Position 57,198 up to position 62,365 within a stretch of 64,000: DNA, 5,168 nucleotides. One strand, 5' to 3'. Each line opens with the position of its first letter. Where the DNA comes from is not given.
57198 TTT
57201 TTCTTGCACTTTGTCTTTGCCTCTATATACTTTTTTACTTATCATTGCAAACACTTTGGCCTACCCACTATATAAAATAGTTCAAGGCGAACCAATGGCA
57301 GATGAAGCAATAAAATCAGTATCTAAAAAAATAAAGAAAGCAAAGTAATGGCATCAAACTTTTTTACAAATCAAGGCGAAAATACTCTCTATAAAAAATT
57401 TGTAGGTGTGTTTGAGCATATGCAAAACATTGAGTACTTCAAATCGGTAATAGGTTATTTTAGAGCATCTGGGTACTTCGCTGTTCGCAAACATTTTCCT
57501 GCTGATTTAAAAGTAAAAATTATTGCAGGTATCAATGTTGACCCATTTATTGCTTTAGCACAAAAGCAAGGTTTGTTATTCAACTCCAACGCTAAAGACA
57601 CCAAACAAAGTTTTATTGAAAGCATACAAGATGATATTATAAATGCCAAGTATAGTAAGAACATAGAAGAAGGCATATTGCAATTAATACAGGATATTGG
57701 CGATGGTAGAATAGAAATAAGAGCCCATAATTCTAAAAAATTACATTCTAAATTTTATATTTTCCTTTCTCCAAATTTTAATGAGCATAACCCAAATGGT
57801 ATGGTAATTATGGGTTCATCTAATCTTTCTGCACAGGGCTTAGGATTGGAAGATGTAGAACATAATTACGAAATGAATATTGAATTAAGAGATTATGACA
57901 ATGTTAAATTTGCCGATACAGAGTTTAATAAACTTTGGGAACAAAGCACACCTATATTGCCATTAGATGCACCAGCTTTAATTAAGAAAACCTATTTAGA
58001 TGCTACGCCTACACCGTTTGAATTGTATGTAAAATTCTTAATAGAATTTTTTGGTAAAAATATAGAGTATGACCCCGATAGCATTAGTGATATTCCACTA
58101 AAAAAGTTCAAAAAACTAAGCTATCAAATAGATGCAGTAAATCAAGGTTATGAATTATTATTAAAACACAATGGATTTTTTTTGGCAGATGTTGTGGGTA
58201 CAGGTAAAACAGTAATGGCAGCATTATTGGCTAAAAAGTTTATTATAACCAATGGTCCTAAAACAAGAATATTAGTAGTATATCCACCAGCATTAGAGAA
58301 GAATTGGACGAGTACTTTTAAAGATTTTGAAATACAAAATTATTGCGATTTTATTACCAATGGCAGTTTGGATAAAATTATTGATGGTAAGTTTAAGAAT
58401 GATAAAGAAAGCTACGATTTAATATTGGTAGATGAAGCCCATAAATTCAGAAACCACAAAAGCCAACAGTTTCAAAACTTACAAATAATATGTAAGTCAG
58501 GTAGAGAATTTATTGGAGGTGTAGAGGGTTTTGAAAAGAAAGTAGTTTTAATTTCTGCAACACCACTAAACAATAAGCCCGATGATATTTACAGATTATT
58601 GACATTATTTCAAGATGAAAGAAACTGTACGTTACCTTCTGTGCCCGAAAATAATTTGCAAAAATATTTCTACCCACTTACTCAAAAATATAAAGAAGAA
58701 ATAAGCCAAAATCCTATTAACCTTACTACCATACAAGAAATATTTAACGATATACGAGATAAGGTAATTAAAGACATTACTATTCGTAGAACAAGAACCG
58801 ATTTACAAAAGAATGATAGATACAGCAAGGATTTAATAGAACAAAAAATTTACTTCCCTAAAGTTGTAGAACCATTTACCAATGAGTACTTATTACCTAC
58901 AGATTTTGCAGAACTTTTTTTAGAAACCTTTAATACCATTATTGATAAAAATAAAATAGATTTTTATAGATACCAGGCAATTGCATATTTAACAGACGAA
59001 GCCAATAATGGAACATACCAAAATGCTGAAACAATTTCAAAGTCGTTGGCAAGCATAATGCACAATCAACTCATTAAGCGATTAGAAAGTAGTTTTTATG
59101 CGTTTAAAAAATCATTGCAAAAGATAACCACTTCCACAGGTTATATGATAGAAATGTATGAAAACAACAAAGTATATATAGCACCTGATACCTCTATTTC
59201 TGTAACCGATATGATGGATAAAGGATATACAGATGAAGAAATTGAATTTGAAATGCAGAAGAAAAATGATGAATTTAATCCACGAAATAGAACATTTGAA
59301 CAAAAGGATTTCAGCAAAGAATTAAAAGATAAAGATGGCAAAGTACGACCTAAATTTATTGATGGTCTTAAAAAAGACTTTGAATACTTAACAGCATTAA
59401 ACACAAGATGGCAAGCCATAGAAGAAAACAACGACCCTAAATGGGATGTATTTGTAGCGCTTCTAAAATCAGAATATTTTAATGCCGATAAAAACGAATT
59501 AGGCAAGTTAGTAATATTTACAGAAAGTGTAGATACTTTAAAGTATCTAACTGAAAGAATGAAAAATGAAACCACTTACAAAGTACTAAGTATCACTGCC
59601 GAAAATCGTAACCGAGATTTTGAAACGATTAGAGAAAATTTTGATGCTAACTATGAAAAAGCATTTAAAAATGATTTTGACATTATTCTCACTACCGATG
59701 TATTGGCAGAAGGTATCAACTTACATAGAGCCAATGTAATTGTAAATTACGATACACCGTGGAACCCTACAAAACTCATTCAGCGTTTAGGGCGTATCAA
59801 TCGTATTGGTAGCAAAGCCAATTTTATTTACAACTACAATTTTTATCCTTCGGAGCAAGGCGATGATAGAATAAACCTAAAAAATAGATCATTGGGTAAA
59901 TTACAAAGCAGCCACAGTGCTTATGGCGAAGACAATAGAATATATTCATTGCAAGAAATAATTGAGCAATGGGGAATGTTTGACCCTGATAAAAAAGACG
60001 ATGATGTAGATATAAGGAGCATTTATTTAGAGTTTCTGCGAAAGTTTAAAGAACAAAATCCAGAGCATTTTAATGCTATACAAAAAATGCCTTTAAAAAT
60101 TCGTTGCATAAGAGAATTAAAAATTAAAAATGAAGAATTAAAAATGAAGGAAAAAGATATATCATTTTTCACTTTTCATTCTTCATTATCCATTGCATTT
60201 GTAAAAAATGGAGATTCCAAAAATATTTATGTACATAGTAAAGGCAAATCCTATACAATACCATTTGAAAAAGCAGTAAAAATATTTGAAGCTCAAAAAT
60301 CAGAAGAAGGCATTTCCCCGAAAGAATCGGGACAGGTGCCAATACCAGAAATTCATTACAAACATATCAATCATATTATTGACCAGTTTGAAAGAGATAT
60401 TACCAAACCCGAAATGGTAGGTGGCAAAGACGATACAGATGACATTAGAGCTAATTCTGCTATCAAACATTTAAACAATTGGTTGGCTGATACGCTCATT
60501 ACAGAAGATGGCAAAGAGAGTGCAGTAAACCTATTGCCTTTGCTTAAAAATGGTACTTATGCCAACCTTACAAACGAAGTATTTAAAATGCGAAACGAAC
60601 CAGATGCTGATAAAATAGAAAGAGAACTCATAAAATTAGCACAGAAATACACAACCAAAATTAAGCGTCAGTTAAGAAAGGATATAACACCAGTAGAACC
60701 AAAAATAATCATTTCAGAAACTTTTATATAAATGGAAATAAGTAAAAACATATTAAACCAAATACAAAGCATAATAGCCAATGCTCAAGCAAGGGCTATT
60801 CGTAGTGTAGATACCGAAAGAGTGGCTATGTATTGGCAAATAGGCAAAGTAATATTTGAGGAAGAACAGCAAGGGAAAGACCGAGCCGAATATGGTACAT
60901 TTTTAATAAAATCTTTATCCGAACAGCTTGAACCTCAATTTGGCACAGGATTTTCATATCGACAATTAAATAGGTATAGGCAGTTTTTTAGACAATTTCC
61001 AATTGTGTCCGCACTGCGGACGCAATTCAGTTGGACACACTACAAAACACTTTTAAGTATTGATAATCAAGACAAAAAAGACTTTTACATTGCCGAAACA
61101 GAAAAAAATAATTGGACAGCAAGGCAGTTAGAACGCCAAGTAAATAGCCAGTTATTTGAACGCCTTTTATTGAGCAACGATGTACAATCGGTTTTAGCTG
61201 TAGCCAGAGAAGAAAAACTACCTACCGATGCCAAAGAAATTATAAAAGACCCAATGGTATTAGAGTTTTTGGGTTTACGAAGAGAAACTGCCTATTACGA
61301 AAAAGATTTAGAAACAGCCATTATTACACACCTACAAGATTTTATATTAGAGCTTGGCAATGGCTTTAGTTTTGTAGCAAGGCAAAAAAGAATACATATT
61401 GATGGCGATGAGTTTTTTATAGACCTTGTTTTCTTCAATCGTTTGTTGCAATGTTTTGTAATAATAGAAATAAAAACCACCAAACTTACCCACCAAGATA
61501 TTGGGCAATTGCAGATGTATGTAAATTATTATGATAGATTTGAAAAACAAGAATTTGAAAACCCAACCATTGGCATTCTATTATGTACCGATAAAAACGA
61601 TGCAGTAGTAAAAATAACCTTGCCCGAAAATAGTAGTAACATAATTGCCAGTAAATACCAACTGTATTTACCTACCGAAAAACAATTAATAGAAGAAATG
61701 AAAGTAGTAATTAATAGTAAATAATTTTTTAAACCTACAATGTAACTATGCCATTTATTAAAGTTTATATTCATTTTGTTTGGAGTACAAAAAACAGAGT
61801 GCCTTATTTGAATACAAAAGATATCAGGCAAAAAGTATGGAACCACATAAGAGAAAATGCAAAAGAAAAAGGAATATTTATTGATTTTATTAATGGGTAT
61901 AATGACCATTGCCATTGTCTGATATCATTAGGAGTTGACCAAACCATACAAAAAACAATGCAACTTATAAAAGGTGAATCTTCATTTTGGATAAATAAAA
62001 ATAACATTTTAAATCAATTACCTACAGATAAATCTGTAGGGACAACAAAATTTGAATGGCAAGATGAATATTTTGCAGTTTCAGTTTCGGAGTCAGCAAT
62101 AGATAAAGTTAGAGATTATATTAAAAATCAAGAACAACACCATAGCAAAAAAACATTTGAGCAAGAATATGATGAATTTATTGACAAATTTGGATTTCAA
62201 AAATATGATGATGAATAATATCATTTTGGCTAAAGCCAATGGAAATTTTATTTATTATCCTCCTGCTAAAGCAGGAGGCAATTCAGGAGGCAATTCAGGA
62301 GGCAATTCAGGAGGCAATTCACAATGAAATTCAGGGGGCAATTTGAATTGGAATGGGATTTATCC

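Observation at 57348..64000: PLD-nuclease/SNF2-helicase fusion + DUF1016 nuclease + Eco57I-like methyltransferase: candidate uncharacterised ATP-dependent restriction-like defence system beside an integration hotspot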

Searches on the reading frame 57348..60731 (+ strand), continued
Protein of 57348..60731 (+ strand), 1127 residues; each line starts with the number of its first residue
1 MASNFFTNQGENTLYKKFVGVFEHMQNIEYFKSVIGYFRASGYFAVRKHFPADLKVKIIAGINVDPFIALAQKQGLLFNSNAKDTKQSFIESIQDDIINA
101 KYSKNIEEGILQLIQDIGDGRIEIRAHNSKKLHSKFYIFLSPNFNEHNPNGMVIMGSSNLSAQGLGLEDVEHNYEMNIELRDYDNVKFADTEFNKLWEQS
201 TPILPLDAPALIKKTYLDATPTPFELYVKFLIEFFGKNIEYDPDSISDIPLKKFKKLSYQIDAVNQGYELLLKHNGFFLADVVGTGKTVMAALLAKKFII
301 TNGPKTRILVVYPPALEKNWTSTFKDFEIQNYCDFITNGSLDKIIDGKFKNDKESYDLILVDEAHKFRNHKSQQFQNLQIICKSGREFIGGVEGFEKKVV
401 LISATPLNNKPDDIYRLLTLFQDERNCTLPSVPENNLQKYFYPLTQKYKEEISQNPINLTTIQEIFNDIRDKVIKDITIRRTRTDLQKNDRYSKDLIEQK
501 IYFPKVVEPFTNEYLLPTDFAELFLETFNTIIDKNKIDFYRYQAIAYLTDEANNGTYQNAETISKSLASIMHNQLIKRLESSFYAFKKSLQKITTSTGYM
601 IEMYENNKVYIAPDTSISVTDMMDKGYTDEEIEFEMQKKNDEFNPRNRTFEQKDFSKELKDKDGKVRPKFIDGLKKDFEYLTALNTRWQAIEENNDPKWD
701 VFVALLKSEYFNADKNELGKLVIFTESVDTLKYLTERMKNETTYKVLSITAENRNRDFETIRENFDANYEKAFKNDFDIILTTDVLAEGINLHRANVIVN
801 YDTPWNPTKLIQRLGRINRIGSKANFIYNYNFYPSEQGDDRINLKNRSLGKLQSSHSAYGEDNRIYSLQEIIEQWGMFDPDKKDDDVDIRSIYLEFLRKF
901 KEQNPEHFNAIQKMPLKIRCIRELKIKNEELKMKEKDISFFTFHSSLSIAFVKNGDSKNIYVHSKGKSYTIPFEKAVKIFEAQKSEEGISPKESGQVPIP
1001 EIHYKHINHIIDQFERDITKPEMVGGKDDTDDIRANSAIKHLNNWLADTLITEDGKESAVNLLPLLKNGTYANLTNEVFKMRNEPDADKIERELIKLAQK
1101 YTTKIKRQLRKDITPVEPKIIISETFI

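Call 82: search_dna_similar(query=window:57348-60728:+, collection=plasmids, mode=protein, max_rows=15, max_evalue=1e-20)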
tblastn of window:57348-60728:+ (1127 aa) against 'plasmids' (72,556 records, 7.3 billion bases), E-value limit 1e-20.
Records with a match: 131; places in all: 131; records where one place covers at least 80% of the query: 8.
Best place of each record, by identity: <60% 131.
By first word of the organism name: Enterococcus 17; Bacillus 15; Acinetobacter 10; Rhodococcus 6; Synechocystis 6; Lactococcus 4; Nostoc 3; Halorussus 3; Lactiplantibacillus 3; Paenarthrobacter 3; and 51 more.
By predicted mobility (MOB-suite, as given by PLSDB): non-mobilizable 77; mobilizable 29; conjugative 25.
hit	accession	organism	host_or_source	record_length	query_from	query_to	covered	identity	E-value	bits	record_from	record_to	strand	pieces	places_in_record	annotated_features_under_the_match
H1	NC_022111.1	Prevotella sp. oral taxon 299 str. F0039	Homo sapiens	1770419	1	1082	96%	41.3%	0e+0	744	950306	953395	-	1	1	none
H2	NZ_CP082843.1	Prevotella nigrescens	-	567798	1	913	81%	33.6%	4e-133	456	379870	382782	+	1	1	helicase-related protein | helix-turn-helix transcriptional regulator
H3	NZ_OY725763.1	Parabacteroides distasonis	-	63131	1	989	88%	28.9%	4e-85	311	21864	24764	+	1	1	SNF2-related protein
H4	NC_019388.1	Thermus oshimai JL-2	-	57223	3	870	77%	28.3%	4e-92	333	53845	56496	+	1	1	helicase-related protein | hypothetical protein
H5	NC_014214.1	Allomeiothermus silvanus DSM 9946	hot spring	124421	31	870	75%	27.7%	4e-83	306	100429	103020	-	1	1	helicase-related protein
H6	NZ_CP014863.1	Thermococcus profundus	-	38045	99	978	78%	25.5%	1e-50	204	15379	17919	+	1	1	helicase-related protein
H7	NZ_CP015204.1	Rhodococcus sp. 008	Skate,bacterial culture,renal tissue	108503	82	993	81%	24.5%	5e-46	189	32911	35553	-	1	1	helicase-related protein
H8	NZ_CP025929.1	Microcystis aeruginosa NIES-2481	cell culture,freshwater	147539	36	947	81%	24.3%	1e-42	179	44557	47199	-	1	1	helicase-related protein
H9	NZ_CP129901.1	Rhodococcus ruber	soil,bacterial genome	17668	23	928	80%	24.1%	3e-44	183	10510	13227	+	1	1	helicase-related protein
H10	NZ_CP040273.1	Nostoc sp. C052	Blasia pusilla,pure culture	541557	36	865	74%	25.8%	5e-42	176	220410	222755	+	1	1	helicase-related protein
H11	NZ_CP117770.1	Nostoc sp. UHCC 0926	whole organism,lichen surface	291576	36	865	74%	25.7%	1e-42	178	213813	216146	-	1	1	helicase-related protein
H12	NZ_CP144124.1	Halalkalicoccus sp. CGA53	cell culture,sediment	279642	1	874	78%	24.4%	5e-49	199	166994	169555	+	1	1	helicase-related protein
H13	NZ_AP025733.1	Nostoc cf. commune SO-36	-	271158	36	865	74%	25.5%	5e-41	173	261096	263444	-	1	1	helicase-related protein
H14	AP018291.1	Calothrix sp. NIES-4105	-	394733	36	874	74%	25.0%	3e-45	187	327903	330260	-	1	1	putative helicase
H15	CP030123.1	Brasilonema octagenarum UFV-E1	Eucalyptus grandis,mixed culture,leaves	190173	36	874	74%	25.0%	2e-40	171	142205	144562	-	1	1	helicase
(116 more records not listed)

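Call 83: get_annotated_region(hit=H2, flank=7000)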
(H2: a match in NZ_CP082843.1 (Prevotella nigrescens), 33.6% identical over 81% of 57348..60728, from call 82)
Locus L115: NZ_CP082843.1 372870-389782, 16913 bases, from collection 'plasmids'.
description: Prevotella nigrescens strain FDAARGOS_1486 plasmid unnamed, complete sequence
organism: Prevotella nigrescens (NCBI taxid 28133)
taxonomy: Bacteria; Bacteroidota; Bacteroidia; Bacteroidales; Prevotellaceae; Prevotella; Prevotella nigrescens
host: -; source: -; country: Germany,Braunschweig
typing (MOB-suite, as given by PLSDB): non-mobilizable; mating-pair formation MPF_T
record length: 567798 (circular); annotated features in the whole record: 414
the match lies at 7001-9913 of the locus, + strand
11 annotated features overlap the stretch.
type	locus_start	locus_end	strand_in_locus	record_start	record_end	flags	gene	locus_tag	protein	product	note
CDS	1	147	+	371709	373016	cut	-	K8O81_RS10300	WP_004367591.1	DUF1302 family protein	-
CDS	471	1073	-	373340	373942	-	-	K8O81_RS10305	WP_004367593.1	DDE-type integrase/transposase/recombinase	GO:0015074 - DNA integration [Evidence IEA]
CDS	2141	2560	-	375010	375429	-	-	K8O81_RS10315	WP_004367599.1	hypothetical protein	-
CDS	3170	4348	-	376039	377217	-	-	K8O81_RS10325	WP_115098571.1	IS4 family transposase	-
CDS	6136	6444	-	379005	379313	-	-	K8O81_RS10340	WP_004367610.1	DUF3853 family protein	-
CDS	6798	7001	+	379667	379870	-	-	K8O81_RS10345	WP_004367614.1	helix-turn-helix transcriptional regulator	-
CDS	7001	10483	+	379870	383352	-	-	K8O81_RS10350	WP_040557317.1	helicase-related protein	-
CDS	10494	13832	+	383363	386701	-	-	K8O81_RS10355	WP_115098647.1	N-6 DNA methylase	GO:0006306 - DNA methylation [Evidence IEA]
CDS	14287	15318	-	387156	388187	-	-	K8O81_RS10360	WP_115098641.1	Eco57I restriction-modification methylase domain-containing protein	GO:0006304 - DNA modification [Evidence IEA]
CDS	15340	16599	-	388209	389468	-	-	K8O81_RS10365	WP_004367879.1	ATP-binding protein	-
CDS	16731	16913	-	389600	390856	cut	-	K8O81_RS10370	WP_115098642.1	Eco57I restriction-modification methylase domain-containing protein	GO:0006304 - DNA modification [Evidence IEA]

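Call 84: get_annotated_region(hit=H4, flank=6000)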
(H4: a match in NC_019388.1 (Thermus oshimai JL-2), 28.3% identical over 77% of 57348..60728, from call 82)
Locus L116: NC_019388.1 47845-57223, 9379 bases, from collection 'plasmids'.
description: Thermus oshimai JL-2 plasmid pTHEOS02, complete sequence
organism: Thermus oshimai JL-2 (NCBI taxid 751945)
taxonomy: Bacteria; Deinococcota; Deinococci; Thermales; Thermaceae; Thermus; Thermus oshimai; Thermus oshimai JL-2
host: -; source: -; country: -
typing (MOB-suite, as given by PLSDB): non-mobilizable; replicon rep_cluster_1113,rep_cluster_1779
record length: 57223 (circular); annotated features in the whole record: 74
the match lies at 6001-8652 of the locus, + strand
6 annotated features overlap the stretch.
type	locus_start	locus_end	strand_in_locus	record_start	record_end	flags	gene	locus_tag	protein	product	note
CDS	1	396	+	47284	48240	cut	-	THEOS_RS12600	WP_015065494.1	tyrosine-type recombinase/integrase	GO:0015074 - DNA integration [Evidence IEA]; GO:0006310 - DNA recombination [Evidence IEA]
CDS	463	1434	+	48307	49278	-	-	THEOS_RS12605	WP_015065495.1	AAA family ATPase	-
CDS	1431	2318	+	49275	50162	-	-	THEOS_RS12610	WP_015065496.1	ParB/RepB/Spo0J family partition protein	GO:0007059 - chromosome segregation [Evidence IEA]; GO:0000910 - cytokinesis [Evidence IEA]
CDS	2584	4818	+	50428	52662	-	-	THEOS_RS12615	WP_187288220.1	DNA methyltransferase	-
CDS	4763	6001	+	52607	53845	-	-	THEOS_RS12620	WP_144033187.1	hypothetical protein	-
CDS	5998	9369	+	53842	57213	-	-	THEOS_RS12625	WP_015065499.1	helicase-related protein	-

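Call 85: search_protein_families(library=pfam, proteins=[L116:4763-5998:+, L116:2584-4815:+, L116:5998-9366:+, L115:10494-13829:+, L115:7001-10480:+], max_evalue=0.01)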
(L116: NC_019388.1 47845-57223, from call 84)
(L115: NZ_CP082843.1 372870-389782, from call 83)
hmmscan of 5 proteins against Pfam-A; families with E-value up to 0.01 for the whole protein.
L116:4763-5998:+ (412 aa): 0 families

L116:2584-4815:+ (744 aa): 3 families
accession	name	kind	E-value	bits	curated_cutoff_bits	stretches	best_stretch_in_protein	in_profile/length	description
PF07669.17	Eco57I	-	3.3e-21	76.6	25.3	1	398-679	1-163/171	Eco57I restriction-modification methylase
PF20473.4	MmeI_Mtase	-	1.7e-07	31.1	27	1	349-424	13-89/259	MmeI, DNA-methyltransferase domain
PF02384.22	N6_Mtase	-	0.00035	20.5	20.4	0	357-416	48-96/311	N-6 DNA Methylase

L116:5998-9366:+ (1123 aa): 7 families
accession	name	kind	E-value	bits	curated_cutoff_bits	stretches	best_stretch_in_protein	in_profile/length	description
PF00271.37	Helicase_C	-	2.3e-15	57.2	23.5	1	723-836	4-110/110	Helicase conserved C-terminal domain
PF00176.29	SNF2-rel_dom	-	2.3e-13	50.4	24.9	1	346-414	118-185/290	SNF2-related domain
PF13091.12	PLDc_2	-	4.9e-09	36.6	27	1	21-195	5-132/132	PLD-like domain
PF00270.35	DEAD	-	1.6e-06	28.4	26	1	351-393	115-161/167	DEAD/DEAH box helicase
PF04851.21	ResIII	-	4.9e-06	27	22.5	0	351-392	123-162/164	Type III restriction enzyme, res subunit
PF09565.16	RE_NgoFVII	-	5.9e-05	22.9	23.8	1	125-201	82-155/162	NgoFVII restriction endonuclease N-terminal PLD domain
PF00004.35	AAA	-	0.0043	17.9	21.2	0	287-369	8-73/131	ATPase family associated with various cellular activities (AAA)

L115:10494-13829:+ (1112 aa): 3 families
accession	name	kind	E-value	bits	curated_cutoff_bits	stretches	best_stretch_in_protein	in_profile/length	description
PF07669.17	Eco57I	-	5.1e-31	108.5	25.3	1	506-812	1-171/171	Eco57I restriction-modification methylase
PF02384.22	N6_Mtase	-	3.3e-14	53.4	20.4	1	656-861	72-266/311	N-6 DNA Methylase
PF20473.4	MmeI_Mtase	-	3.1e-08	33.6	27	1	452-528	12-85/259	MmeI, DNA-methyltransferase domain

L115:7001-10480:+ (1160 aa): 8 families
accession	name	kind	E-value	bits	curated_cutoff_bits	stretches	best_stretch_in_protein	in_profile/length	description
PF00271.37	Helicase_C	-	1.2e-18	67.8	23.5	1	767-881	10-110/110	Helicase conserved C-terminal domain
PF13091.12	PLDc_2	-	5.8e-09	36.3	27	1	29-176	10-118/132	PLD-like domain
PF04851.21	ResIII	-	7.1e-09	36.2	22.5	1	269-440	5-163/164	Type III restriction enzyme, res subunit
PF00176.29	SNF2-rel_dom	-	1.9e-08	34.2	24.9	1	271-342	1-73/290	SNF2-related domain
PF22590.2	Cas3-like_C_2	-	6.7e-05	23.6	27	1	781-879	4-103/106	CRISPR-associated nuclease/helicase Cas3, C-terminal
PF00270.35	DEAD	-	0.0022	18.2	26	0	391-442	116-162/167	DEAD/DEAH box helicase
PF09565.16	RE_NgoFVII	-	0.0023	17.7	23.8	0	136-164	93-122/162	NgoFVII restriction endonuclease N-terminal PLD domain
PF00702.32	Hydrolase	-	0.0076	17.1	26.4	0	726-849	42-153/191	haloacid dehalogenase-like hydrolase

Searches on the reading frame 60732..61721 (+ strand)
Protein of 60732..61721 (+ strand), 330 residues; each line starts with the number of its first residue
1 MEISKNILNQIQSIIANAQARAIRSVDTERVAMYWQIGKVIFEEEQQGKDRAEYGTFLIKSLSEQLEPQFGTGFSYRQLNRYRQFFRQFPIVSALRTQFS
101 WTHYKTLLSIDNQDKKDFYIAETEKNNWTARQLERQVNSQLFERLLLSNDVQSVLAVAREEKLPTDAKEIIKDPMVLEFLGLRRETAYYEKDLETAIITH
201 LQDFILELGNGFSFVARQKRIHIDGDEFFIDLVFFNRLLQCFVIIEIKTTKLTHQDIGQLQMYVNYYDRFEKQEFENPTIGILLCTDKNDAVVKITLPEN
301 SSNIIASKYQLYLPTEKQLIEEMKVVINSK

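Call 6: search_protein_families(library=pfam, proteins=[window:60732-61721:+], max_evalue=0.01)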
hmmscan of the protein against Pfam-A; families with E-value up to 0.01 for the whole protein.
window:60732-61721:+ (330 aa): 5 families
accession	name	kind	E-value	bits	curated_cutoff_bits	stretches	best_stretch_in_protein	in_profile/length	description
PF06250.17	YhcG_C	-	8.9e-58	195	32.5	1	168-321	1-154/157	YhcG PDDEXK nuclease domain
PF17761.7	DUF1016_N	-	1.3e-42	145.6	32.8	1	10-144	1-137/137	DUF1016 N-terminal domain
PF01939.22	NucS_C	-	0.0006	20.2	24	1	190-285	2-85/124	Endonuclease NucS C-terminal domain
PF13588.12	HSDR_N_2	-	0.00064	20.2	25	1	215-267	24-78/110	Type I restriction enzyme R protein N terminus (HSDR_N)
PF17762.8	HTH_ParB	-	0.0027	18.3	22.6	0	97-139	57-99/102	ParB HTH domain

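Call 8: search_protein_families(library=padloc, proteins=[window:60732-61721:+], max_evalue=0.001)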
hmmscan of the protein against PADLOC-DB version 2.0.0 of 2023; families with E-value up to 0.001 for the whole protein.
window:60732-61721:+ (330 aa): 32 families (the best 25 are shown)
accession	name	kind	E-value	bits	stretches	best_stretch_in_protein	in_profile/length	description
PDLC04807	PDC-S02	-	7.2e-141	467.4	1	4-326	13-338/351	-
PDLC04803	PDC-S02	-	1e-100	334.9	1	69-327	5-258/269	-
PDLC04827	PDC-S02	-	3.3e-93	309.6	1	4-224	10-230/234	-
PDLC04820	PDC-S02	-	7.1e-86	286.3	1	6-323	28-316/332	-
PDLC04795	PDC-S02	-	7.4e-86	286.5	1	5-324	25-341/357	-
PDLC04831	PDC-S02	-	2.6e-82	275.1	1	5-317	12-323/346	-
PDLC04810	PDC-S02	-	3.5e-81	271.2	1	5-323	12-340/355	-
PDLC04822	PDC-S02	-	1e-78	262.9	1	5-289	11-288/294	-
PDLC04802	PDC-S02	-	1.3e-59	199.1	2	6-132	11-139/171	-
PDLC04812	PDC-S02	-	5.2e-52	173.8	1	4-143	8-147/151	-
PDLC04813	PDC-S02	-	2.1e-50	169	1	166-324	3-159/175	-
PDLC04797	PDC-S02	-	4.4e-49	163.7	1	1-121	1-122/126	-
PDLC04817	PDC-S02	-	1.1e-46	157.7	2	5-199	9-206/286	-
PDLC04808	PDC-S02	-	2.8e-44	147.9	1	1-108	1-108/111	-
PDLC01464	PD_DExK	-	5.8e-40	134.6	1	101-246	1-126/126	"CAS-I,CAS-II,CAS-III,CAS-IV,CAS-V,CAS-VI; associated"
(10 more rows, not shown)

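Call 9: search_protein_families(library=ncbifam, proteins=[window:60732-61721:+], max_evalue=0.001)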
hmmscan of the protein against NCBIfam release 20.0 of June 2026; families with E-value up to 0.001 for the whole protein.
window:60732-61721:+ (330 aa): 2 families
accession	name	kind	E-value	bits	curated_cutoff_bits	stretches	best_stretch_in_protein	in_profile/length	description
NF003270.0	PRK04247.1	equivalog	9.9e-05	21.5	216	1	189-285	129-213/250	endonuclease NucS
NF038070.1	LmbU_fam_TF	subfamily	0.00013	22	125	1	72-142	55-123/171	LmbU family transcriptional regulator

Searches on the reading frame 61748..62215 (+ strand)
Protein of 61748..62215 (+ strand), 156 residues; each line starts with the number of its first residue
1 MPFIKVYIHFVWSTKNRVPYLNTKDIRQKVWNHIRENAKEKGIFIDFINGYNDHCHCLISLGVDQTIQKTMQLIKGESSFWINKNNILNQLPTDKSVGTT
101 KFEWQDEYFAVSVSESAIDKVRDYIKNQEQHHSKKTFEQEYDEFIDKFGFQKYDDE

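Call 6: search_protein_families(library=pfam, proteins=[window:61748-62215:+], max_evalue=0.01)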
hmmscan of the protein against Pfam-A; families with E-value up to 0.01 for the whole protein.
window:61748-62215:+ (156 aa): 1 family
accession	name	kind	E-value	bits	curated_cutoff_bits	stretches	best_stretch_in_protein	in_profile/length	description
PF01797.21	Y1_Tnp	-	1.1e-27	97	23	1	5-128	4-121/121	Transposase IS200 like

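Call 8: search_protein_families(library=padloc, proteins=[window:61748-62215:+], max_evalue=0.001)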
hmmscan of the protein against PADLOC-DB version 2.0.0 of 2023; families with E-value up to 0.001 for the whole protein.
window:61748-62215:+ (156 aa): 0 families

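Call 9: search_protein_families(library=ncbifam, proteins=[window:61748-62215:+], max_evalue=0.001)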
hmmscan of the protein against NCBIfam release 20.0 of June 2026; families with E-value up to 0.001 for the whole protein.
window:61748-62215:+ (156 aa): 2 families
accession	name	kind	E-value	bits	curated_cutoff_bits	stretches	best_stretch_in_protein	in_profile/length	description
NF033573.1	transpos_IS200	equivalog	6.8e-18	65.1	55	1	5-127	10-126/126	IS200/IS605 family transposase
NF047646.1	REP_Tyr_transpos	equivalog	1.7e-08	34.4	80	1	10-126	14-128/146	REP-associated tyrosine transposase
